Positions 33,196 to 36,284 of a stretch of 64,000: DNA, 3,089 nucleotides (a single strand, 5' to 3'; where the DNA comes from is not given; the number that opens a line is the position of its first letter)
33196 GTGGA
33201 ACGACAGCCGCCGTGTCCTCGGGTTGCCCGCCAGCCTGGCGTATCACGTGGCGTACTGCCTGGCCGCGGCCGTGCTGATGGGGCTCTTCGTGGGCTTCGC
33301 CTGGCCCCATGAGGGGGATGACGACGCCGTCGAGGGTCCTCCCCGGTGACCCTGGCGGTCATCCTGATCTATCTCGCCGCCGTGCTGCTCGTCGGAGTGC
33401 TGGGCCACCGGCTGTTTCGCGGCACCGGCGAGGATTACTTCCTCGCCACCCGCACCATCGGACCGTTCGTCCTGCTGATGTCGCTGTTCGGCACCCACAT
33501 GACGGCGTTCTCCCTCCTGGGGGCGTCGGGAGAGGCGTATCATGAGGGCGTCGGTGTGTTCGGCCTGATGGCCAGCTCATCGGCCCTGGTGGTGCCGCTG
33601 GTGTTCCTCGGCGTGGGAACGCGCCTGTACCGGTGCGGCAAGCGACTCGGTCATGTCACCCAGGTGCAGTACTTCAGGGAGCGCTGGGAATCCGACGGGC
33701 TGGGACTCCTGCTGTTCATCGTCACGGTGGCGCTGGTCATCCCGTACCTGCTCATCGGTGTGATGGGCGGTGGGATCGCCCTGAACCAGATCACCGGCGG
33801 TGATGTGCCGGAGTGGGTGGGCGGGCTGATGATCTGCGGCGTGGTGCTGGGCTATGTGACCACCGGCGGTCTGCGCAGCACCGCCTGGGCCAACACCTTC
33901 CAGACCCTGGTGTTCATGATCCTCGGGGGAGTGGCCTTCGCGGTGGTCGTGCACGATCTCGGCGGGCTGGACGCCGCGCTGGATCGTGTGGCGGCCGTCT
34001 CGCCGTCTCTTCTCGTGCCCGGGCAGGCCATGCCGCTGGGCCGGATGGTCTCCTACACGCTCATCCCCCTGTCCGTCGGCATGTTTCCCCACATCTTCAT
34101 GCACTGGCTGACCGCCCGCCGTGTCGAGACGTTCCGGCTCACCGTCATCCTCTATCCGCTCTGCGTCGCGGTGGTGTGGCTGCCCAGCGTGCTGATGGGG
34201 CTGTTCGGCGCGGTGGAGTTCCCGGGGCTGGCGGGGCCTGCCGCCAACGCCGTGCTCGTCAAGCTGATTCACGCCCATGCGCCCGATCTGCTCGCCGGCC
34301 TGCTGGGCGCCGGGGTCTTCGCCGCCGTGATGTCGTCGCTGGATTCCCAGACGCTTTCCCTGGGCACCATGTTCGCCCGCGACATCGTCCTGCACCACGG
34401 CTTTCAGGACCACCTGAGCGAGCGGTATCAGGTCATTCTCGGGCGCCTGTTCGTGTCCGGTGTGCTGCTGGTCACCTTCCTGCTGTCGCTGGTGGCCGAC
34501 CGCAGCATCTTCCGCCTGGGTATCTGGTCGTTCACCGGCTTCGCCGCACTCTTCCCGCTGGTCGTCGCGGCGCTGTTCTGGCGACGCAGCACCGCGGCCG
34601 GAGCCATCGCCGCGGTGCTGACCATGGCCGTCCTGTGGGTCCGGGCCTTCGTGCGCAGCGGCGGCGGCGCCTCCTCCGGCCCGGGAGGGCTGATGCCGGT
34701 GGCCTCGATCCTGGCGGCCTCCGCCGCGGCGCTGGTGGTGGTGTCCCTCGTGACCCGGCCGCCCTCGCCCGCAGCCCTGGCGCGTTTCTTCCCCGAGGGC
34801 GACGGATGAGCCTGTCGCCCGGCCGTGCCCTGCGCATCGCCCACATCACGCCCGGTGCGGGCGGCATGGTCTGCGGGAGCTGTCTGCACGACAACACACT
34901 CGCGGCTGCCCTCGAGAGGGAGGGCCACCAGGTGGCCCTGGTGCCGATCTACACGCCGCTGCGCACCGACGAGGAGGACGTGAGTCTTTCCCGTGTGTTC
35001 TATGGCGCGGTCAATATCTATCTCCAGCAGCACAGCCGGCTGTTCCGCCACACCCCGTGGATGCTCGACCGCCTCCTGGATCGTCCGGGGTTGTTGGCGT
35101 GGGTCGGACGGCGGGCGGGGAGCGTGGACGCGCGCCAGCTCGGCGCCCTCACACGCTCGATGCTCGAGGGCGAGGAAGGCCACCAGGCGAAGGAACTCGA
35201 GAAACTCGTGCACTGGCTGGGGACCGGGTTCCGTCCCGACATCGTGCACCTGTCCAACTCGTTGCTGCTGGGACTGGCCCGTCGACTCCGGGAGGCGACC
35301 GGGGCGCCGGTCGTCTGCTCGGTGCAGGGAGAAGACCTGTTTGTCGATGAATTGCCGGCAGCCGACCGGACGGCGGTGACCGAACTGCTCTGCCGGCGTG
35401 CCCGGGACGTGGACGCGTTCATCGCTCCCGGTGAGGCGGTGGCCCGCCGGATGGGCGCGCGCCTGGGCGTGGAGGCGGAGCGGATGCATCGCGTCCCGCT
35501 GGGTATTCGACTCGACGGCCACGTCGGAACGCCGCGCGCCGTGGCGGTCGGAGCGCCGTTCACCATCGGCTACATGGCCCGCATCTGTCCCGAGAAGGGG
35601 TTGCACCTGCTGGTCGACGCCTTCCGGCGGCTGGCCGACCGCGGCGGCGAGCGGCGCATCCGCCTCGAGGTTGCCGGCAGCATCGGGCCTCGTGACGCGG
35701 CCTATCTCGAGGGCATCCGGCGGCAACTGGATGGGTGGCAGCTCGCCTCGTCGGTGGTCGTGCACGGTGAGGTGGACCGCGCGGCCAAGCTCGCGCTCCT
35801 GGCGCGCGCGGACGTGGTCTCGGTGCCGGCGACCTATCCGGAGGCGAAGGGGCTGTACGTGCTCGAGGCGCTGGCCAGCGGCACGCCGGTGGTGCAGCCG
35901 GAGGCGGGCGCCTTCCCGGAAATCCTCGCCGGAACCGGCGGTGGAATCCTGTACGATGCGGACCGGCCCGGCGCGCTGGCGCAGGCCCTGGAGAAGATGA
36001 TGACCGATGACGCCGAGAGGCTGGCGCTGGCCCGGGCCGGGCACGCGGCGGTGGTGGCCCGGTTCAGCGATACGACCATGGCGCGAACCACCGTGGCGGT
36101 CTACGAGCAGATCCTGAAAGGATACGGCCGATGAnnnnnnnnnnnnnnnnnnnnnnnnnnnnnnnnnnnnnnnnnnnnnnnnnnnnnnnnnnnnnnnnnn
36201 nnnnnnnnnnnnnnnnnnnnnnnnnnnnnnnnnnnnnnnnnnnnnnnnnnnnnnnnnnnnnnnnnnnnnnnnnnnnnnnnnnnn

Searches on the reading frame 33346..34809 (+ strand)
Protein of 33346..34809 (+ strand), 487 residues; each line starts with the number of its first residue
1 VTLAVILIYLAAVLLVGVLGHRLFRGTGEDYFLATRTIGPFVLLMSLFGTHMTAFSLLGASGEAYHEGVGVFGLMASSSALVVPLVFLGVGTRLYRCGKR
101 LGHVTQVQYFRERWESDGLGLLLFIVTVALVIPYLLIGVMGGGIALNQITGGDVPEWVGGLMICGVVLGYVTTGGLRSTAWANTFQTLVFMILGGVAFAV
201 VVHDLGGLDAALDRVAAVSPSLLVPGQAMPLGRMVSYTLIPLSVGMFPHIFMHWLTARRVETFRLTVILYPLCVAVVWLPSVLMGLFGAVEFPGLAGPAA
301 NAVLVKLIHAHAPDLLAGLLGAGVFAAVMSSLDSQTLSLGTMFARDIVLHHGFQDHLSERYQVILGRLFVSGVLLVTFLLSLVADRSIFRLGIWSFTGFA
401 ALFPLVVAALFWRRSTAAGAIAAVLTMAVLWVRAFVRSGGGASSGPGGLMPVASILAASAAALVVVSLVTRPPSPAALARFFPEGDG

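Call 4: search_protein_families(library=pfam, proteins=[window:33346-34809:+], max_evalue=0.01)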
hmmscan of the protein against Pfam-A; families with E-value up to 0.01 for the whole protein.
window:33346-34809:+ (487 aa): 1 family
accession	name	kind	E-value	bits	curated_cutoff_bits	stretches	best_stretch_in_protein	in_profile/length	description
PF00474.23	SSF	-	6.5e-42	144.3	22.8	1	31-425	1-404/406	Sodium:solute symporter family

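Call 6: search_protein_families(library=ncbifam, proteins=[window:33346-34809:+], max_evalue=0.01)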
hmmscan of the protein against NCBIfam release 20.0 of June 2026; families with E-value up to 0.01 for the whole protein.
window:33346-34809:+ (487 aa): 8 families
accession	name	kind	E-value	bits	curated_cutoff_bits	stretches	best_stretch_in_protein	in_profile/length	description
TIGR00813.1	sss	superfamily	2e-44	152.3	184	1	31-426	1-410/411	sodium/solute symporter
TIGR02119.1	panF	equivalog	1.5e-36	126.5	328.05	1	6-428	7-431/471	sodium/pantothenate symporter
TIGR02121.1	Na_Pro_sym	equivalog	6e-32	111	515.5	1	3-472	4-471/488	sodium/proline symporter PutP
NF011948.0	PRK15419.1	equivalog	4e-17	62.3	955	1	3-481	8-484/502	sodium/proline symporter PutP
NF007790.0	PRK10484.1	equivalog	1.4e-14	53.8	401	1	6-432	6-449/527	solute:sodium symporter family transporter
NF046076.1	monocarbox_MctP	equivalog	7.6e-11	41.3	625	1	3-425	2-428/481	monocarboxylate uptake permease MctP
TIGR03648.1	Na_symport_lg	subfamily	3.4e-09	35.7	320.75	1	309-435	355-481/547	VC_2705 family sodium/solute symporter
NF008055.0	PRK10789.1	equivalog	0.0026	16.3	845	1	108-168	9-70/590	SmdA family multidrug ABC transporter permease/ATP-binding protein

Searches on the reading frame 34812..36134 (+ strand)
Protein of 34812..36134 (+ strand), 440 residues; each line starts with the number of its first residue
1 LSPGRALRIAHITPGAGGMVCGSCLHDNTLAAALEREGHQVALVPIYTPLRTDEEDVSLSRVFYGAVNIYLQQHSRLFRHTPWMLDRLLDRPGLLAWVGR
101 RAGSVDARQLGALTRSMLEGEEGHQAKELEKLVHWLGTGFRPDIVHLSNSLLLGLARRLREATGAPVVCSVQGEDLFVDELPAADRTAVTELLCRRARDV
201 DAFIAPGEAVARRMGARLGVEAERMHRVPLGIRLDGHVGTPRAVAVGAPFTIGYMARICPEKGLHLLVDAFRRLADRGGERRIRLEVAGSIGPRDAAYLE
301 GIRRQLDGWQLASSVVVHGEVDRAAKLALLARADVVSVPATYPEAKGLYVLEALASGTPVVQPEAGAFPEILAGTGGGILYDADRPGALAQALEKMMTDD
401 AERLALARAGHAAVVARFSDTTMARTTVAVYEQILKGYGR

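Call 16: search_protein_families(library=pfam, proteins=[window:34812-36134:+], max_evalue=0.001)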
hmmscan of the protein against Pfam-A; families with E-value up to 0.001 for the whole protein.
window:34812-36134:+ (440 aa): 6 families
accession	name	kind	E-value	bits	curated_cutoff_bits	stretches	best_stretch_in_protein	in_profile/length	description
PF00534.26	Glycos_transf_1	-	5.8e-23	81.7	26.4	1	249-410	15-169/172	Glycosyl transferases group 1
PF13692.12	Glyco_trans_1_4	-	1.8e-21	77.4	27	1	250-399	2-142/142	Glycosyl transferases group 1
PF13439.12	Glyco_transf_4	-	4.4e-15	56.5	28.5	1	131-235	63-169/170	Glycosyltransferase Family 4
PF13579.12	Glyco_trans_4_4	-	6.3e-15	56.3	29.7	1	30-231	10-158/158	Glycosyl transferase 4-like domain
PF20706.3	GT4-conflict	-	2.1e-09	37.3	26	1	183-366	133-314/385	Family 4 Glycosyltransferase in conflict systems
PF13524.12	Glyco_trans_1_2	-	1e-06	29.2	25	1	281-419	13-134/144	Glycosyl transferase-like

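Call 42: search_protein_families(library=ncbifam, proteins=[window:34812-36134:+], max_evalue=0.00001)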
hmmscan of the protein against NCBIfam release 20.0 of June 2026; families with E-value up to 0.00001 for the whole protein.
window:34812-36134:+ (440 aa): 20 families
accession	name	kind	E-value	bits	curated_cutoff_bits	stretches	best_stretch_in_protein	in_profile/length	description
NF041876.1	EPS_EpsE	equivalog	9.6e-26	90.9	400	1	223-426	186-388/389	exopolysaccharide biosynthesis GT4 family glycosyltransferase EpsE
TIGR03088.1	stp2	hypoth_equivalog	3.9e-21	75.5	409.05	1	118-435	59-374/374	TIGR03088 family PEP-CTERM/XrtA system glycosyltransferase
NF038295.1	EPS_HpsP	equivalog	5.3e-20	71.8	550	1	217-435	171-388/388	hormogonium polysaccharide biosynthesis glycosyltransferase HpsP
TIGR04047.1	MSMEG_0565_glyc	hypoth_equivalog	5.4e-19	68.5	259.85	1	258-432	202-372/373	MSMEG_0565 family glycosyltransferase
NF038229.1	Glyco4_Geo_Pelo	equivalog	6.3e-18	64.9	400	1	139-435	53-337/338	GPMC system family 4 glycosyltransferase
TIGR03449.1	mycothiol_MshA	equivalog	7.3e-17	61.4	462.5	1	252-435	223-404/406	D-inositol-3-phosphate glycosyltransferase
NF053787.1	GlcN_PG_synth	equivalog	4.1e-14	52.2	480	1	198-435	142-360/361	N-acetylglucosaminyl phosphatidylglycerol synthase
TIGR02149.1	glgA_Coryne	subfamily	3.7e-13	49.4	302.4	1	252-435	207-391/391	glycogen synthase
NF046085.1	XrtY_assoc_Gly1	equivalog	1.5e-12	47.1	400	1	248-436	208-386/387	XrtY-associated glycosyltransferase XYAG1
NF041010.1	glycosy_Agl16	equivalog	2.5e-12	46.3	575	1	185-401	118-320/352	glycosylation protein Agl16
TIGR03999.1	thiol_BshA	equivalog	6.2e-12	45.1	273.7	1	303-435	245-374/375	N-acetyl-alpha-D-glucosaminyl L-malate synthase BshA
TIGR04063.1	stp3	hypoth_equivalog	3.5e-11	42.6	442.05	1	125-435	76-396/397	TIGR04063 family PEP-CTERM/XrtA system glycosyltransferase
NF038298.1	EPS_HpsO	equivalog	4e-10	39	575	1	250-434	202-387/388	hormogonium polysaccharide biosynthesis glycosyltransferase HpsO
TIGR04005.1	wcaL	equivalog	1.1e-09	37.7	537.6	1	217-426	191-398/406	colanic acid biosynthesis glycosyltransferase WcaL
NF012028.0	PRK15484.1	subfamily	4.2e-09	36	618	1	252-425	196-369/380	lipopolysaccharide N-acetylglucosaminyltransferase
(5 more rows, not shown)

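Call 55: search_solved_structures(query=window:34812-36131:+, max_evalue=0.00001)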
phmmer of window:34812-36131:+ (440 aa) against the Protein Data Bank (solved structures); distinct sequences matched with E-value up to 0.00001: 11.
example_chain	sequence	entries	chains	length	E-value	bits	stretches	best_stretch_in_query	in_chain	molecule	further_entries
3c4q_A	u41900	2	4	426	1.9e-13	53.5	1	251-409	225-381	Predicted glycosyltransferases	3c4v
3c48_A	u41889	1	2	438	2e-13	53.4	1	251-409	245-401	Predicted glycosyltransferases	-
7qsg_A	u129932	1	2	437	1.9e-12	50.2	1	190-435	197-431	D-inositol 3-phosphate glycosyltransferase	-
7fg9_A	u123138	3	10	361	1.5e-10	43.9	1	249-392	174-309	Glycosyl transferase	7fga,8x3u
8x3q_C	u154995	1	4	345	1.7e-10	43.8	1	249-391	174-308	Glycosyl transferase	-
5i45_A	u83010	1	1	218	5.8e-10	42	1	250-435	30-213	Glycosyl transferases group 1 family protein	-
6kih_A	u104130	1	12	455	1.2e-09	41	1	249-434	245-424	Tll1590 protein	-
4xso_B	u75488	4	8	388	4e-09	39.3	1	244-423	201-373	Alr3699 protein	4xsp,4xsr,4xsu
4n9w_A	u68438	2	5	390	1.8e-08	37.1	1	260-434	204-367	GDP-mannose-dependent alpha-(1-2)-phosphatidylinositol mannosyltransferase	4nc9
2gej_A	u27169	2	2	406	2.1e-08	36.9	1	260-434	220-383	PHOSPHATIDYLINOSITOL MANNOSYLTRANSFERASE (PimA)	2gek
3okc_A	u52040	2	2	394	8.1e-06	28.4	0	252-425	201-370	GDP-mannose-dependent alpha-(1-6)-phosphatidylinositol monomannoside mannosyltransferase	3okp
